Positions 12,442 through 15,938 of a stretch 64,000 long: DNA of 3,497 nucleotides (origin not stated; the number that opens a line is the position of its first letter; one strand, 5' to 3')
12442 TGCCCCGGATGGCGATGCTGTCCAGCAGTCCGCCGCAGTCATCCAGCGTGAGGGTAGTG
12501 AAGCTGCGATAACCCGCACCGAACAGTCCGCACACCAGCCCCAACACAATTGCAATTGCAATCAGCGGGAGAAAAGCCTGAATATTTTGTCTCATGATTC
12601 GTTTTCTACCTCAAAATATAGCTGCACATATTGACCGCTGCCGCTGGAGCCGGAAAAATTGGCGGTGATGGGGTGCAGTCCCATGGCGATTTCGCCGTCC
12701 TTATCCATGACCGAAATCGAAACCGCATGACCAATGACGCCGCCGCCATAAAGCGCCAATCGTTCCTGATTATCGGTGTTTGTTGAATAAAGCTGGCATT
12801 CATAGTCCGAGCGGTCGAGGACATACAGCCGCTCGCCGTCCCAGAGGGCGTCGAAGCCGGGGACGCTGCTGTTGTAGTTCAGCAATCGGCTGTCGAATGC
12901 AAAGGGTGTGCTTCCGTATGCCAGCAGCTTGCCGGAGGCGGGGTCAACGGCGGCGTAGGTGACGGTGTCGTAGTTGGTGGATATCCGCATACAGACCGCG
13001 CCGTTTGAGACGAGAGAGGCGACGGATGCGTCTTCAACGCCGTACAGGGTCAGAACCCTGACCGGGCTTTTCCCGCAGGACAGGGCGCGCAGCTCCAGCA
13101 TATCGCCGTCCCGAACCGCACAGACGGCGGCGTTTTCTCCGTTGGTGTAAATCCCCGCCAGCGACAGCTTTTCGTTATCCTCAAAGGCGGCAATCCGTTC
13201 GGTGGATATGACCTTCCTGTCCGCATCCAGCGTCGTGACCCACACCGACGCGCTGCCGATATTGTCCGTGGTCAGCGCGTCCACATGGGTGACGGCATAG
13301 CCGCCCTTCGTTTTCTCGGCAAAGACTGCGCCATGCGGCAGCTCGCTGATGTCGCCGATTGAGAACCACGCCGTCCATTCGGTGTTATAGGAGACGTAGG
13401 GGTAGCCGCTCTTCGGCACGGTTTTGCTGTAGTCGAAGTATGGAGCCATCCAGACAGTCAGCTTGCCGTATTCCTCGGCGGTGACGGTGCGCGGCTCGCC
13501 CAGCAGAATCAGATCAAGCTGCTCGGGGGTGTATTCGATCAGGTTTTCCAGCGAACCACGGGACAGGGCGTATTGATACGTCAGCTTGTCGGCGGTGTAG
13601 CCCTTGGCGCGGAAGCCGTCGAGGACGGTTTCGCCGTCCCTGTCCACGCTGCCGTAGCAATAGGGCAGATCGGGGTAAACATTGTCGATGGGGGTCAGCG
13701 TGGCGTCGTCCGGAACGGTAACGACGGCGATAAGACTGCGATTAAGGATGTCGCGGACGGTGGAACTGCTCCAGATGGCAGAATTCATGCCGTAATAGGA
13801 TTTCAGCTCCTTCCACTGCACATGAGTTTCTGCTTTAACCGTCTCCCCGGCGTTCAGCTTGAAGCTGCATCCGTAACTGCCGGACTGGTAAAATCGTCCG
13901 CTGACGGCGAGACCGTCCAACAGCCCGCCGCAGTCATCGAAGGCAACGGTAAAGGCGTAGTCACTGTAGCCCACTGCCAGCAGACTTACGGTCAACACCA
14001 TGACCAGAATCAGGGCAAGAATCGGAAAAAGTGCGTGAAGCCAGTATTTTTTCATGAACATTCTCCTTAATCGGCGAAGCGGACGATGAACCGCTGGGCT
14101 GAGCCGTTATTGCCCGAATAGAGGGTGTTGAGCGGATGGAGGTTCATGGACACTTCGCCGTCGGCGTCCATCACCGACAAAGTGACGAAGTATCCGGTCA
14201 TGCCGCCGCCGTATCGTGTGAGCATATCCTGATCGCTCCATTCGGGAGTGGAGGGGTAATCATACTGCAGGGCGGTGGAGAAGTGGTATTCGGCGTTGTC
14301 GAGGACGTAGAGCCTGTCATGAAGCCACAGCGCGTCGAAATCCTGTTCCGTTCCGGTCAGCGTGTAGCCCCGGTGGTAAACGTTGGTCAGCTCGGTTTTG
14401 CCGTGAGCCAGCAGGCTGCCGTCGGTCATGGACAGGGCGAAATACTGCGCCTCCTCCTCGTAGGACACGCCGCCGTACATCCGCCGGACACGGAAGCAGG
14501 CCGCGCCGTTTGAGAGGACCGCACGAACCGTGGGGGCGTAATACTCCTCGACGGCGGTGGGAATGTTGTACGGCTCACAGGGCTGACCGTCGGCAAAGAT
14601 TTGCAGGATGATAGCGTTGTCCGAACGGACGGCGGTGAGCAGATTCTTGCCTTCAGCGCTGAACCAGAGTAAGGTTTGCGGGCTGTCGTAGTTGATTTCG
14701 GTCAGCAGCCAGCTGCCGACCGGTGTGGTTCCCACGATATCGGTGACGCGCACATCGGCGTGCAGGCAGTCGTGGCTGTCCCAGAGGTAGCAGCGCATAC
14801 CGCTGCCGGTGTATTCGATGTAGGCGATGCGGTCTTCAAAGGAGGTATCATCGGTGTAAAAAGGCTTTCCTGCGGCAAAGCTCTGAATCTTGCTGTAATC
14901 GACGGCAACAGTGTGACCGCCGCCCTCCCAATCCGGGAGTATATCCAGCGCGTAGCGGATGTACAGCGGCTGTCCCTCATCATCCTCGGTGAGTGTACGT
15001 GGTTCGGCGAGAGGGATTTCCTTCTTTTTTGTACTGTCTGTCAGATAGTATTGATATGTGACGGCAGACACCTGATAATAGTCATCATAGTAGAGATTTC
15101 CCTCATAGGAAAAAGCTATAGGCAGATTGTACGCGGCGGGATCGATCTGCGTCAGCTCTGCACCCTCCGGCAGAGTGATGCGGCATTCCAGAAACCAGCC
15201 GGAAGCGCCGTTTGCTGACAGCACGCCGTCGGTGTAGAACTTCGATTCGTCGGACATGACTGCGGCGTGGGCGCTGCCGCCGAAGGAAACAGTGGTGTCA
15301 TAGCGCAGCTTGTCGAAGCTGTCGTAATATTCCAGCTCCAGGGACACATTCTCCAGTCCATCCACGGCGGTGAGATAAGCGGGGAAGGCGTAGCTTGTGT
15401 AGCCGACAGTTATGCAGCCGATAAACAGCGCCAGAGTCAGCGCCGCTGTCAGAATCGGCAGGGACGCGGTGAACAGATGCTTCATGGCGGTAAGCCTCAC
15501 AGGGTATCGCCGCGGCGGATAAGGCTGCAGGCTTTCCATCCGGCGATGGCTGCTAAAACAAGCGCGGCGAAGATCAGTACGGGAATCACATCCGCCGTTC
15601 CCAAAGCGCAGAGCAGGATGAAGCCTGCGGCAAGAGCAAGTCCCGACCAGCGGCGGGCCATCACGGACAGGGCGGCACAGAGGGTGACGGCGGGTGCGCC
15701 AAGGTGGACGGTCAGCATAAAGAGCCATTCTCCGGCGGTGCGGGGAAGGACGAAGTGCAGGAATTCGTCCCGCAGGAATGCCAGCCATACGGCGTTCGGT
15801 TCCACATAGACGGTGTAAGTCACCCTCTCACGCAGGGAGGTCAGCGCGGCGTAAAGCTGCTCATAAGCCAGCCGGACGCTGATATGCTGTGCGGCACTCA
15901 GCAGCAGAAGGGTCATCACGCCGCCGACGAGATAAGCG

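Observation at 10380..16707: GntR-controlled operon with three tandem paralogs of an unrecognised exported protein family, a 6-TM membrane protein and an ABC ATPase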

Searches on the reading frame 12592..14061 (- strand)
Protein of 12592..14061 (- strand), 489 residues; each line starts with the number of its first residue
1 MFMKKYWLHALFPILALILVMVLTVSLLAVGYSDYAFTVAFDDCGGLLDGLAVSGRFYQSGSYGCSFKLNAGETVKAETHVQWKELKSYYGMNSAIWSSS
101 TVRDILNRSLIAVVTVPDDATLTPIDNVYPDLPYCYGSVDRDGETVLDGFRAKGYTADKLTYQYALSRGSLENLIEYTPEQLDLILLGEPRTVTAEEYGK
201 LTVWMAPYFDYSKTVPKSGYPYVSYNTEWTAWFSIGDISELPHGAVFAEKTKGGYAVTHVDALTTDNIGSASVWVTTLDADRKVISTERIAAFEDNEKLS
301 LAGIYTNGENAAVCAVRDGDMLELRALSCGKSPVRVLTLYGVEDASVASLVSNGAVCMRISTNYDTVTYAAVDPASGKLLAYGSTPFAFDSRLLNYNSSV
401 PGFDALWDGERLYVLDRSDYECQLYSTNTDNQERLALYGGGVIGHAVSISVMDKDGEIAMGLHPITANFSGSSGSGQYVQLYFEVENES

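Call 3: search_protein_families(library=pfam, proteins=[window:12592-14061:-], max_evalue=1)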
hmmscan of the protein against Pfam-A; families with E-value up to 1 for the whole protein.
window:12592-14061:- (489 aa): 0 families

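Call 4: search_protein_families(library=ncbifam, proteins=[window:12592-14061:-], max_evalue=1)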
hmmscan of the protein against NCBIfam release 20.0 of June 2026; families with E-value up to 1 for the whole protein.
window:12592-14061:- (489 aa): 1 family
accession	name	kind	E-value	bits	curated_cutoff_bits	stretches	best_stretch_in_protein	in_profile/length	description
NF042949.2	3PPDioc_HcaD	equivalog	0.18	10.5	450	1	399-459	112-169/386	3-phenylpropionate/cinnamic acid dioxygenase ferredoxin--NAD(+) reductase subunit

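Call 7: find_homologous_proteins(query=window:12592-14061:-, max_evalue=0.001)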
Query window:12592-14061:- (489 aa): 1 proteins with E <= 0.001 among 8000 candidates.
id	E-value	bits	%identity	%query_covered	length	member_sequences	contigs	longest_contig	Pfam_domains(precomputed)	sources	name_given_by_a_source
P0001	0.0e+0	1103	100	100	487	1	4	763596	-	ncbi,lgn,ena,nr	ncbi:MAG: hypothetical protein IJ493_04830 [Clostridia bacterium]|nr:hypothetical protein [Clostridi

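Call 8: search_solved_structures(query=window:12592-14061:-, max_evalue=10)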
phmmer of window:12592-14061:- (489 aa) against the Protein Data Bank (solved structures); distinct sequences matched with E-value up to 10: 5.
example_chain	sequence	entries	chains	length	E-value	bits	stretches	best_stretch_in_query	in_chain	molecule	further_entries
4ffv_D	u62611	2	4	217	9.8e-05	24.3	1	25-202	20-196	11A19 Fab heavy chain | Fab heavy chain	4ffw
4trp_H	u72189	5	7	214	0.00024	23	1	32-198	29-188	Heavy chain of monoclonal antibody against neuroblastoma associated antigen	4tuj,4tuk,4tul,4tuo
6y54_H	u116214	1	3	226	0.0004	22.3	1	52-198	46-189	Fab A1.1 H chain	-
7jxe_L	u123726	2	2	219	0.28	12.9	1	358-442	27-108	S2X35 antigen-binding (Fab) fragment | Light Chain of Fab domain of monoclonal antibody S2X35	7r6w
6xu6_AC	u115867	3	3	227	1.4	10.6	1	331-393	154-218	40S ribosomal protein S2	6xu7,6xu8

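Call 18: search_protein_families(library=padloc, proteins=[window:12592-14061:-], max_evalue=1)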
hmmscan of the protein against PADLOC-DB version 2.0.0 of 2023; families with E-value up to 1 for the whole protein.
window:12592-14061:- (489 aa): 2 families
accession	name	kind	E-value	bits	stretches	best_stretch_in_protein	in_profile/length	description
PDLC02099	Cas6_IIIh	-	0.0099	13.3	1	87-157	101-171/313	-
PDLC01130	Cas6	-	0.039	11.4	1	87-157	95-165/303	Cas6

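Call 19: search_protein_families(library=phrogs, proteins=[window:12592-14061:-], max_evalue=1)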
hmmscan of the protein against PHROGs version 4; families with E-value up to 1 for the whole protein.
window:12592-14061:- (489 aa): 0 families

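Call 57: predict_structure(alignment_id=A5)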
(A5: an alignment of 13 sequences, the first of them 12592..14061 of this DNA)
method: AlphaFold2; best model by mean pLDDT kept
length: 489 residues; sequences in the alignment: 13
mean_pLDDT: 66.1   pTM: 0.68
mean pLDDT of the five models: 66.1, 65.7, 64.7, 64.1, 63.3
residues with pLDDT >= 90: 69; 70-90: 169; 50-70: 120; < 50: 131
segments of 3 or more residues with pLDDT < 50: 83-106, 127-141, 143-151, 170-177, 206-266, 396-400, 487-489
pLDDT, mean of each block of 10 residues (from residue 1): 66 87 72 66 95 85 82 89 47 32 45 68 61 41 42 63 63 47 67 64 50 34 30 27 29 35 46 64 62 77 69 83 86 84 73 85 81 92 80 51 85 89 67 78 88 97 87 67 64
secondary structure, 60 per line:
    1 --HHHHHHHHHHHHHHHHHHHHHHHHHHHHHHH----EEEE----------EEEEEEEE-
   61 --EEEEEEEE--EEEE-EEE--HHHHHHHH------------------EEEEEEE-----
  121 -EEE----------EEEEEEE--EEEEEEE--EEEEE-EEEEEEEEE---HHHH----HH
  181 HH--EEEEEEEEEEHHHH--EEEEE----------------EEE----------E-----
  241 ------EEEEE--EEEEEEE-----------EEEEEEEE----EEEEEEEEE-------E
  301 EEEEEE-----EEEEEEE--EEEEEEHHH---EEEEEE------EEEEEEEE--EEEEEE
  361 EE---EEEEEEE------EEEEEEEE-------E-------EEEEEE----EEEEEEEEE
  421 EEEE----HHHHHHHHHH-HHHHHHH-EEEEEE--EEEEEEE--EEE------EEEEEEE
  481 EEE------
elements in order: H3-33 E38-41 E52-59 E63-70 E73-76 E78-80 H83-90 E109-115 E122-124 E135-141 E144-150 E153-157 E159-167 H171-174 H179-182 E185-194 H195-198 E201-205 E222-224 E247-251 E254-260 E272-279 E284-292 E300-306 E312-318 E321-326 E333-338 E345-352 E355-362 E366-372 E379-386 E402-407 E412-424 H429-438 H440-446 E448-453 E456-462 E465-467 E474-483
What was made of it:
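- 12592..14061 (-): X paralog 2 (489 aa; NCBI starts it two codons later, IJ493_04830). Call 57: AF2 model with pLDDT 66 and pTM 0.68, a helix at 3-33 and then beta strands.
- On Bacterial lipoprotein or cleaved secreted protein (for X): The hydrophobic stretch is 20-23 residues long, there is no conserved Cys, and the segment is modelled as one long helix at 3-33 (call 57).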

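Call 73: fold_search(model_id=the predicted structure, library=pdb)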
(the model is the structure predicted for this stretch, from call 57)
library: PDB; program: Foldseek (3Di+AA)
matches with E <= 10: 1123; with E <= 0.001: 11
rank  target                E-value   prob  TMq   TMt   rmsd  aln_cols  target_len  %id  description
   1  8y6b_D                2.9e-04  0.91  0.21  0.20  17.7       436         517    8  Structure of human LGI1-ADAM22 complex in space group P212121 (released 2024-02-14)
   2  7zjz                  3.2e-04  0.84  0.18  0.15  17.6       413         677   12  catalytically non active S532A mutant of oligopeptidase B from S. proteomaculans (released 2023-01-18)
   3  7ne5                  3.8e-04  0.87  0.21  0.16  16.7       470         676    8  catalytically non active S532A mutant of oligopeptidase B from S. proteomaculans with modified hinge region (released 2021-03-31)
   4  9nxj_B                4.0e-04  0.96  0.23  0.30  13.0       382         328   12  The GH43 domain of an alpha-l-arabinofuranosidase (AtAbf43C_GH43) from Acetivibrio thermocellus DSM1313 (released 2025-08-20)
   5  9g33_UH               5.2e-04  0.98  0.19  0.16  10.3       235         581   12  Stalled 90S - Utp23-Krr1-deltaC3 (released 2025-06-18)
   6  4nox                  5.8e-04  0.87  0.20  0.21  16.3       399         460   11  Structure of the nine-bladed beta-propeller of eIF3b (released 2014-09-17)
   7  9bbh                  6.8e-04  0.80  0.22  0.12  20.0       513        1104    7  Co-crystal structure of human DDB1 bound to fragment UB028670 (released 2024-06-12)
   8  4yhc_A                7.6e-04  0.60  0.17  0.19  21.1       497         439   10  Crystal structure of the WD40 domain of SCAP from fission yeast (released 2015-04-01)
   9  6kyb_D                9.4e-04  0.99  0.16  0.22   7.5       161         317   14  Crystal structure of Atg18 from Saccharomyces cerevisiae (released 2020-09-09)
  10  6jci                  9.4e-04  0.90  0.24  0.18  15.9       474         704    9  Crystal structure of Prolyl Endopeptidase from Haliotis discus hannai with SUAM-14746 (released 2020-02-05)
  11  9nxj_A                9.9e-04  0.89  0.22  0.29  13.1       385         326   12  The GH43 domain of an alpha-l-arabinofuranosidase (AtAbf43C_GH43) from Acetivibrio thermocellus DSM1313 (released 2025-08-20)
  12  2b5n_D                1.0e-03  0.95  0.24  0.32  14.8       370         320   10  Crystal Structure of the DDB1 BPB Domain (released 2006-02-28)
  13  8hpy_D                1.1e-03  0.77  0.20  0.19  17.1       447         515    6  Crystal structure of human LGI1-ADAM22 complex (released 2023-12-13)
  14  5n4c_B                1.1e-03  0.69  0.20  0.16  20.3       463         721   11  Prolyl oligopeptidase B from Galerina marginata bound to 35mer hydrolysis and macrocyclization substrate - S577A mutan (released 2017-11-01)
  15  8hq2_D                1.2e-03  0.75  0.19  0.19  17.6       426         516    8  Crystal structure of human ADAM22 in complex with human LGI1 mutant (released 2023-12-13)
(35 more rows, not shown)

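Call 92: find_encoding_contigs(protein=P0001, flank=1000, max_places=6)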
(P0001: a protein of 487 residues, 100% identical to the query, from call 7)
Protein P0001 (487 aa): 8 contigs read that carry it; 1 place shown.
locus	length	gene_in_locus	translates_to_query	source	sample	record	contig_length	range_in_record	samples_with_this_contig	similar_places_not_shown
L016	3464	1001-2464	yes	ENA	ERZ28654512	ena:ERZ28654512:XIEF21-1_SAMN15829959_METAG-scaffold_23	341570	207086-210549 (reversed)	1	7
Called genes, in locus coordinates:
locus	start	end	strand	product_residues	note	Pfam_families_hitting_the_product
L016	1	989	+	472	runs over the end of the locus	-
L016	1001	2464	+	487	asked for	-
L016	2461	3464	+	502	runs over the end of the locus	-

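Call 94: search_dna_similar(query=window:12592-14061:-, collection=plasmids, mode=protein, max_evalue=0.001, max_rows=5)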
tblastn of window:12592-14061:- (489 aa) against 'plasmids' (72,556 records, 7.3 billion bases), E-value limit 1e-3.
No match.
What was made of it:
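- Tried and rejected: Plasmid tblastn found nothing (call 94).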

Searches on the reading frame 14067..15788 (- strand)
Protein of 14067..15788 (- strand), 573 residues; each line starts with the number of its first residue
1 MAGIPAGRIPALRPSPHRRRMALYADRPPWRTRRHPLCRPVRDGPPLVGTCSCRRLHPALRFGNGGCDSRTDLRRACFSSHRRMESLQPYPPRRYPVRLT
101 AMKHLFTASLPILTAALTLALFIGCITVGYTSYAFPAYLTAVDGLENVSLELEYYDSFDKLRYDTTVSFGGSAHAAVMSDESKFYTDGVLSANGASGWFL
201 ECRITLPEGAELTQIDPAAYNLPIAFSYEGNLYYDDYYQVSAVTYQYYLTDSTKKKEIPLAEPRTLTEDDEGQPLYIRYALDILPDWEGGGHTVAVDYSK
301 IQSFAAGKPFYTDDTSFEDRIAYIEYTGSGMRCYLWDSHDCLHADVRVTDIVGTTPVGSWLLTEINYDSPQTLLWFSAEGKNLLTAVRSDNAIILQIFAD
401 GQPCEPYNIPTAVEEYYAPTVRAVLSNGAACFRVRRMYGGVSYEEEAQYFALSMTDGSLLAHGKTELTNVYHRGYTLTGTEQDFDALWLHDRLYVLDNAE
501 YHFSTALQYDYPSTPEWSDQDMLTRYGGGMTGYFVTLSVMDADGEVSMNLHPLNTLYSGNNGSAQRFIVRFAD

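Call 3: search_protein_families(library=pfam, proteins=[window:14067-15788:-], max_evalue=1)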
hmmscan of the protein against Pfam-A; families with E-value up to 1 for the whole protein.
window:14067-15788:- (573 aa): 0 families

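Call 4: search_protein_families(library=ncbifam, proteins=[window:14067-15788:-], max_evalue=1)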
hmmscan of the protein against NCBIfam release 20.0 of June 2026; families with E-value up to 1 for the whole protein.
window:14067-15788:- (573 aa): 0 families

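Call 18: search_protein_families(library=padloc, proteins=[window:14067-15485:-], max_evalue=1)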
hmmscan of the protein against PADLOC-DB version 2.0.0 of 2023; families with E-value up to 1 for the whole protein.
window:14067-15485:- (472 aa): 0 families

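Call 19: search_protein_families(library=phrogs, proteins=[window:14067-15485:-], max_evalue=1)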
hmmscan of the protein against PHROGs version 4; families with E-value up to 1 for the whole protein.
window:14067-15485:- (472 aa): 1 family
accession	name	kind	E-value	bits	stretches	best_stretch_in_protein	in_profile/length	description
phrog_17073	-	unknown function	0.51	11.2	0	206-211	17-22/35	-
